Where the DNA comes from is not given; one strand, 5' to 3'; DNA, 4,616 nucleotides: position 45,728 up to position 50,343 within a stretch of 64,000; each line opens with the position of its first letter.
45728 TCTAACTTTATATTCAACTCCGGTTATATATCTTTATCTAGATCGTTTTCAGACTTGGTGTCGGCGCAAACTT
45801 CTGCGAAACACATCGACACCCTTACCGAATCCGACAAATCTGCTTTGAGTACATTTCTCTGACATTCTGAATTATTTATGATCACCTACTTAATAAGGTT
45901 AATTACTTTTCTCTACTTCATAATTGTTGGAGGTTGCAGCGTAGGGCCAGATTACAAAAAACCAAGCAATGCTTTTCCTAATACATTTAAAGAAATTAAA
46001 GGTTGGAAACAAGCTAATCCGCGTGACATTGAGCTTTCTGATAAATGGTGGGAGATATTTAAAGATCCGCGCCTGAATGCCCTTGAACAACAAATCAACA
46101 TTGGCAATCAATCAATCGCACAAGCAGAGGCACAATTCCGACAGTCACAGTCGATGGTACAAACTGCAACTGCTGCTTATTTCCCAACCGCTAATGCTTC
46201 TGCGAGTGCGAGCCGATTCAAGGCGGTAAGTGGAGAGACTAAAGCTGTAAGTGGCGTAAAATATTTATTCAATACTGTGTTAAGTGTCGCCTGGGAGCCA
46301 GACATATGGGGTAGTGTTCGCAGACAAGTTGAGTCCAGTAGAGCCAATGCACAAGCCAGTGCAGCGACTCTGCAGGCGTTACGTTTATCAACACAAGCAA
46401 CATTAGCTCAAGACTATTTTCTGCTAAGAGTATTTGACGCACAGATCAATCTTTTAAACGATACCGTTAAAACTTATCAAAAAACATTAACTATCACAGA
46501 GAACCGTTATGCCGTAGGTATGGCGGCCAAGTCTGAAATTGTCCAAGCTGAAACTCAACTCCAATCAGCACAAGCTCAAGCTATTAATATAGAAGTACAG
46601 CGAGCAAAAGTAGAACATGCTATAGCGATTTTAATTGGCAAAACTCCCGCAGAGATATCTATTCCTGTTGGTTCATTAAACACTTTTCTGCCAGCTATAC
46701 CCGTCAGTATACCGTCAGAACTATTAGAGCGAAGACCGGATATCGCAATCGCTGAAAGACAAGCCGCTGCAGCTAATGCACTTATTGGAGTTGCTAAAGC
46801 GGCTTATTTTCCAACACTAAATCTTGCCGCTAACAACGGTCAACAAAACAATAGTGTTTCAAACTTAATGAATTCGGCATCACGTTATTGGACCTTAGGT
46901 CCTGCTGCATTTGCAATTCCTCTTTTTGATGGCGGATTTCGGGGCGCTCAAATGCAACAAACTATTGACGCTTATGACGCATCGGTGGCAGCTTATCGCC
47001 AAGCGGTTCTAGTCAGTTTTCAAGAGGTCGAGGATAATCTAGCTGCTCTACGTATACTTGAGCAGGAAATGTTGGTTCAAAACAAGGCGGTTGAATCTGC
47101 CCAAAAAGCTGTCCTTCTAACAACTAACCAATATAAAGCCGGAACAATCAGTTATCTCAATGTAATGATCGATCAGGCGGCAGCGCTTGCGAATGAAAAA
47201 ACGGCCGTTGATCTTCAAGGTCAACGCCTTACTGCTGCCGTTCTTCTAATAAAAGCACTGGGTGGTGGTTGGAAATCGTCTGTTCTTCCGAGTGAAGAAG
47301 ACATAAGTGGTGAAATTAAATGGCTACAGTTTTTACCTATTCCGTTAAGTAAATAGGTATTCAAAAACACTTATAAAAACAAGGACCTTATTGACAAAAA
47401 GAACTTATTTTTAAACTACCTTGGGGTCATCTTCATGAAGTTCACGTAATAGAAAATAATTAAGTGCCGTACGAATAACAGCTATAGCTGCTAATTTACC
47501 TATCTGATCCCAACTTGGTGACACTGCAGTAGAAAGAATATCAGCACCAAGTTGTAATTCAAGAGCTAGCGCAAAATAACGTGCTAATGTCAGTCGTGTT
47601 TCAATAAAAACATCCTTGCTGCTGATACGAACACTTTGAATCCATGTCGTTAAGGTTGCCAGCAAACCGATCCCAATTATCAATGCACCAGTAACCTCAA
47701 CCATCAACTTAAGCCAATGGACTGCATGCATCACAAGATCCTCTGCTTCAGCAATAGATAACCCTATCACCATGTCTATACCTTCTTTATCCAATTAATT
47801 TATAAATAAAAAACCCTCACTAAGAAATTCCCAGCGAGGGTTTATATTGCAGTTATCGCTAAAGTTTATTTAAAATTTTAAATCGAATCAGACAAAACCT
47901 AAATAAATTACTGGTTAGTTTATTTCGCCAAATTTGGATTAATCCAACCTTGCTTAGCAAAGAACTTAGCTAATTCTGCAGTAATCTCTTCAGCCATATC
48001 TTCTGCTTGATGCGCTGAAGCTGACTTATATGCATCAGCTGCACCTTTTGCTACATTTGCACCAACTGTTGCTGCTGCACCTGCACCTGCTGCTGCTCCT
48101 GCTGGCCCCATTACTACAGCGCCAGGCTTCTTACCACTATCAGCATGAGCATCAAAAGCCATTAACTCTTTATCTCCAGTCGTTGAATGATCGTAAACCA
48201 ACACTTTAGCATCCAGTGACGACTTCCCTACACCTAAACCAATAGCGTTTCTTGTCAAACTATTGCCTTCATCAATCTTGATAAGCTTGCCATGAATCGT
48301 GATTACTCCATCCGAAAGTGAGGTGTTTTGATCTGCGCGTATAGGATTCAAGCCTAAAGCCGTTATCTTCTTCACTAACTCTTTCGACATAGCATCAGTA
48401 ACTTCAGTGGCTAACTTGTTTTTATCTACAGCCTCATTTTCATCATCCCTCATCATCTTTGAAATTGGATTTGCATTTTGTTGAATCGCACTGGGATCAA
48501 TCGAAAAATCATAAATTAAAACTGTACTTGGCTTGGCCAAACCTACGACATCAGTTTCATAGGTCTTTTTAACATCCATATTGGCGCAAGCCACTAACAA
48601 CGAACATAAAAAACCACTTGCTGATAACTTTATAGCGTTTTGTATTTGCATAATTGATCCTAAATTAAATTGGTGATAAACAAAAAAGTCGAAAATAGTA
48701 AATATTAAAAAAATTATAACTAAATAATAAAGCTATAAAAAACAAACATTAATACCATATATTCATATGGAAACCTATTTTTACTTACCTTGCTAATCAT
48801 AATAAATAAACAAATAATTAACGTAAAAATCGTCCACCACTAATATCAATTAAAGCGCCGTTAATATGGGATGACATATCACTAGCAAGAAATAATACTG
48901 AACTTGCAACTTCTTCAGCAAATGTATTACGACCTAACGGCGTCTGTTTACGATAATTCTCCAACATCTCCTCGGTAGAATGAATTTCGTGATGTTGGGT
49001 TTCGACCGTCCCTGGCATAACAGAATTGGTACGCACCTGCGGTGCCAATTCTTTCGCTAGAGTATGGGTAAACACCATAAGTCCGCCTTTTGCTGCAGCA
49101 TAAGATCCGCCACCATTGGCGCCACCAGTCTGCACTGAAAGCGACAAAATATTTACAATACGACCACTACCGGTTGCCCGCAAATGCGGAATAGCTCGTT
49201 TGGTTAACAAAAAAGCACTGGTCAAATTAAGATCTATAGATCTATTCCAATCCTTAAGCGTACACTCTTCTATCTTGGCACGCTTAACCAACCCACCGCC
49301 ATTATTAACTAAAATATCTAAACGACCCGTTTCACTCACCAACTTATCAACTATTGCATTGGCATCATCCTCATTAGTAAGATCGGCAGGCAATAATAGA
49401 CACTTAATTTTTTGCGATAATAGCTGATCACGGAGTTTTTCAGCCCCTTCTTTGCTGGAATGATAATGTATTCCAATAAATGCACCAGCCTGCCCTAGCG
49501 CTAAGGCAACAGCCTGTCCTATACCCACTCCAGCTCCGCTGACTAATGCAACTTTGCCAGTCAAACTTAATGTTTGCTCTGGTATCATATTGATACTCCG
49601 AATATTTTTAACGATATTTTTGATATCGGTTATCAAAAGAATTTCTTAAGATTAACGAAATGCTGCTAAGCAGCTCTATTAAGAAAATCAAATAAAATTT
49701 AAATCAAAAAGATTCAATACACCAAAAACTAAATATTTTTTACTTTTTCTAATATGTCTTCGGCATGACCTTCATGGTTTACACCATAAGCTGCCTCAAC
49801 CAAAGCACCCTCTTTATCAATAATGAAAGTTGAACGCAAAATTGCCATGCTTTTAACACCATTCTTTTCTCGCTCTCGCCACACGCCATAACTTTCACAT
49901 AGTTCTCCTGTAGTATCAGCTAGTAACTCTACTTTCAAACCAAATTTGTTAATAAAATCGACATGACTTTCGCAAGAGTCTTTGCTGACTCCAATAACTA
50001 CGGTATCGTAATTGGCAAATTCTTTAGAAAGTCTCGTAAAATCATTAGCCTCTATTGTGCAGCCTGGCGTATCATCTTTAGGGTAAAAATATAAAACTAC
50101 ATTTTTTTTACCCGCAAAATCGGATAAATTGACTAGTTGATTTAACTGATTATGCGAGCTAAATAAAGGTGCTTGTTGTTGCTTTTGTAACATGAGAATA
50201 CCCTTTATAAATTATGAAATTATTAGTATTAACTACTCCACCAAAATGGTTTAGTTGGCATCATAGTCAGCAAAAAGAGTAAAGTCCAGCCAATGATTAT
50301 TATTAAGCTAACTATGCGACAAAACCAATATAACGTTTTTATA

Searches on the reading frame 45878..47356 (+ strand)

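Call 21: search_protein_families(library=pfam, proteins=[window:45878-47356:+], max_evalue=0.001)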
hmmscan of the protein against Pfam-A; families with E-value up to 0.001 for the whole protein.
window:45878-47356:+ (492 aa): 1 family
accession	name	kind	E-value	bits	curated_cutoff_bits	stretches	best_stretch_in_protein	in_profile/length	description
PF02321.23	OEP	-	1.3e-40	139.6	22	2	281-462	7-187/187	Outer membrane efflux protein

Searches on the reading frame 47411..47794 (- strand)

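Call 21: search_protein_families(library=pfam, proteins=[window:47411-47794:-], max_evalue=0.001)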
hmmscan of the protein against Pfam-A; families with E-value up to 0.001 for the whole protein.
window:47411-47794:- (127 aa): 1 family
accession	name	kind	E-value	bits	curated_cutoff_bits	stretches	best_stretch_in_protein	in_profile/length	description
PF07784.16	DUF1622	-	4.6e-25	87.8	24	1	45-119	3-78/78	Protein of unknown function (DUF1622)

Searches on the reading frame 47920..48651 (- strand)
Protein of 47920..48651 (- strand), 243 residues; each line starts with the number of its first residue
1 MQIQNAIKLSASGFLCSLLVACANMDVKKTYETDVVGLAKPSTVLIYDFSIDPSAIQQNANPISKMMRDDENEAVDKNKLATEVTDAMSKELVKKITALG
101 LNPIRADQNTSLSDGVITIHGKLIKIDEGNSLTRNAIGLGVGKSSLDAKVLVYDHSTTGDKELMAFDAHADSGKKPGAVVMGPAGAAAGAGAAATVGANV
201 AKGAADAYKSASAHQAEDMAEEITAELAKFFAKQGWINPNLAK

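Call 21: search_protein_families(library=pfam, proteins=[window:47920-48651:-], max_evalue=0.001)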
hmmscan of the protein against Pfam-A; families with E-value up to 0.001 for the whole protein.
window:47920-48651:- (243 aa): 1 family
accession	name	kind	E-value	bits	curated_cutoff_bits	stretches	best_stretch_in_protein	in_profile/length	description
PF14366.11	DUF4410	-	3.5e-22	79.1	26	1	44-189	1-120/120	Domain of unknown function (DUF4410)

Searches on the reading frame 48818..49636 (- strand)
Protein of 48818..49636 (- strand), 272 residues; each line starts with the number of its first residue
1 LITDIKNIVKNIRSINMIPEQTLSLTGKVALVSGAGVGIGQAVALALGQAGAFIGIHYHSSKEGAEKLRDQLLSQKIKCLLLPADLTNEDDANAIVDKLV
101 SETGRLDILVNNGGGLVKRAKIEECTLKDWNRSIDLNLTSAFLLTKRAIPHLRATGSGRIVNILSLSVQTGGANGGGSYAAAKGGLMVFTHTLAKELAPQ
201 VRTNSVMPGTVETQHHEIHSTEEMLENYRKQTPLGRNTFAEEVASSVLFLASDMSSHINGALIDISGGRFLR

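Call 21: search_protein_families(library=pfam, proteins=[window:48818-49636:-], max_evalue=0.001)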
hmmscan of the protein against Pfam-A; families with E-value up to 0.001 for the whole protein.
window:48818-49636:- (272 aa): 3 families
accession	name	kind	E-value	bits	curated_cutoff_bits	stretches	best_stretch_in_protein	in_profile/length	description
PF13561.12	adh_short_C2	-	2.6e-53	181.4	27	1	34-268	1-234/236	Enoyl-(Acyl carrier protein) reductase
PF00106.31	adh_short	-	3.7e-46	157.5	26.6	1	28-217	1-188/195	short chain dehydrogenase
PF08659.16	KR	-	6e-06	26.7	22.6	1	30-187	3-157/180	KR domain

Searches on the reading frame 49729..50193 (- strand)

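Call 21: search_protein_families(library=pfam, proteins=[window:49729-50193:-], max_evalue=0.001)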
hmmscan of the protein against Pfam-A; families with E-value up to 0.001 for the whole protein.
window:49729-50193:- (154 aa): 2 families
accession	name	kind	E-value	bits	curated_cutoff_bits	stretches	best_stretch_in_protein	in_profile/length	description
PF00578.27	AhpC-TSA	-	7.4e-34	116.8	26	1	6-132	3-122/124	AhpC/TSA family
PF08534.16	Redoxin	-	1.1e-21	77.7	26.6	1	4-149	2-145/148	Redoxin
